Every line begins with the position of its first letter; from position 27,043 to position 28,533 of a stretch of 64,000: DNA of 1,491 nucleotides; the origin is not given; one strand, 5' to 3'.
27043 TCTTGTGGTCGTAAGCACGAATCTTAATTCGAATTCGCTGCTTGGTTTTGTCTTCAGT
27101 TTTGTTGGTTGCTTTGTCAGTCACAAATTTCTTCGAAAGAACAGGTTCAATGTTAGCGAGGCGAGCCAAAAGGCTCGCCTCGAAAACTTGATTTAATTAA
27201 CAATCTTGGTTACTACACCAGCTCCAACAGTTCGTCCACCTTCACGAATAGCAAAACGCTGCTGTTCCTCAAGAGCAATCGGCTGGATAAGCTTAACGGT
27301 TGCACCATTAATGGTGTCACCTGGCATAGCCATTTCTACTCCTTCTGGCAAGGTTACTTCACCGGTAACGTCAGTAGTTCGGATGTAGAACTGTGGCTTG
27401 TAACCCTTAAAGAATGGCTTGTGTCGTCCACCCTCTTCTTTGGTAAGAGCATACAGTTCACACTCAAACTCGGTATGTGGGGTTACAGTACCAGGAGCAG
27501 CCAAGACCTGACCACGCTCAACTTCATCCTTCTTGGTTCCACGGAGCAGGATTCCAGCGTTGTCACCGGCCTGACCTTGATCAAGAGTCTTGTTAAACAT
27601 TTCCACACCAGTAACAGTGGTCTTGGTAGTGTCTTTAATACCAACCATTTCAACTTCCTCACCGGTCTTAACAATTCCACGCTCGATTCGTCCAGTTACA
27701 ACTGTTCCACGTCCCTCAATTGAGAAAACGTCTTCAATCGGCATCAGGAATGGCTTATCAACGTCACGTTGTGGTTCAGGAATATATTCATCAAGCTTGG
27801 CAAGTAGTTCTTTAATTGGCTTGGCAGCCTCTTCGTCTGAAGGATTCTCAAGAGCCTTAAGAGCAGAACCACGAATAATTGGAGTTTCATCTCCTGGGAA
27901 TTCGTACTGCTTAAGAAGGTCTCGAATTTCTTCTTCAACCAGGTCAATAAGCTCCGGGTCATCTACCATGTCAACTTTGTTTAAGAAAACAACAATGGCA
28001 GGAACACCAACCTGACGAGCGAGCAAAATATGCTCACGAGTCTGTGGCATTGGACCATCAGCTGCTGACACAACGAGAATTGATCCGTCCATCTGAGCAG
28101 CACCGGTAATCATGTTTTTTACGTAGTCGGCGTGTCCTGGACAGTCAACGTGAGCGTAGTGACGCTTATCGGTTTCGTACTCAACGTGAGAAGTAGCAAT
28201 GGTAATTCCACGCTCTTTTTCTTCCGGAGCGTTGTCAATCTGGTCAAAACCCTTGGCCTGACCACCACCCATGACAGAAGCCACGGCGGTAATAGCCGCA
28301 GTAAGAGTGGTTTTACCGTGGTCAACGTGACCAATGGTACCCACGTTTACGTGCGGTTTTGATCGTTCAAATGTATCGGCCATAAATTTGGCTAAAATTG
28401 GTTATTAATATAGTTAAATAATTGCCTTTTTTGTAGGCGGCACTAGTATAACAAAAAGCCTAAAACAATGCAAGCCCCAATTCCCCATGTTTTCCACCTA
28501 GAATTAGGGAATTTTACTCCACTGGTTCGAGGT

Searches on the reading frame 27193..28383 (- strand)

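Call 63: search_protein_families(library=ncbifam, proteins=[window:27193-28383:-], max_evalue=1e-10)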
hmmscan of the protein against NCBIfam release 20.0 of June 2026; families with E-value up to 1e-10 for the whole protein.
window:27193-28383:- (396 aa): 32 families (the best 25 are shown)
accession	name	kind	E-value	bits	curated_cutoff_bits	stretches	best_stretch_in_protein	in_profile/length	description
NF009372.0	PRK12735.1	subfamily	3.1e-222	737.5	479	1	3-395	4-395/396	elongation factor Tu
NF000766.0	PRK00049.1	subfamily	2.9e-220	730.9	449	1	3-395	4-395/396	elongation factor Tu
TIGR00485.1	EF-Tu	equivalog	4.9e-217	720.2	522.4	1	3-395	4-393/394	elongation factor Tu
NF009373.0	PRK12736.1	subfamily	4.8e-212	703.8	452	1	3-395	4-393/394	elongation factor Tu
NF008969.0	PRK12317.1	subfamily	4.5e-75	252.8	502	1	7-394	3-421/426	elongation factor 1-alpha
TIGR00483.1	EF-1_alpha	equivalog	1.7e-62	211.3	540.1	1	7-394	3-422/427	translation elongation factor EF-1 subunit alpha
TIGR00475.1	selB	equivalog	3.1e-57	194.6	242.25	1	12-297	1-260/581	selenocysteine-specific translation elongation factor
TIGR03680.1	eif2g_arch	equivalog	1.2e-38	133.4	514.5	1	9-379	3-390/407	translation initiation factor IF-2 subunit gamma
NF003077.0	PRK04000.1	equivalog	7.9e-38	130.7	315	1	6-380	4-395/412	translation initiation factor IF-2 subunit gamma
TIGR01394.1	TypA_BipA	equivalog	1.2e-36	126.1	757.3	1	13-269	3-263/594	translational GTPase TypA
NF004035.0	PRK05506.1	subfamily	2.7e-32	111.8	715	1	49-311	79-338/632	bifunctional sulfate adenylyltransferase subunit 1/adenylylsulfate kinase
TIGR02034.1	CysN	subfamily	4.1e-31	108.5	336.1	1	50-316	56-319/406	sulfate adenylyltransferase, large subunit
NF007583.0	PRK10218.1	equivalog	2.1e-28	98.7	1260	1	13-259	7-252/607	ribosome-dependent GTPase TypA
NF003478.0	PRK05124.1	equivalog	7.6e-28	97.3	590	1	51-315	84-345/475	sulfate adenylyltransferase subunit CysN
TIGR01393.1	lepA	equivalog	8.7e-24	83.8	533.9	1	13-285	5-263/595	translation elongation factor 4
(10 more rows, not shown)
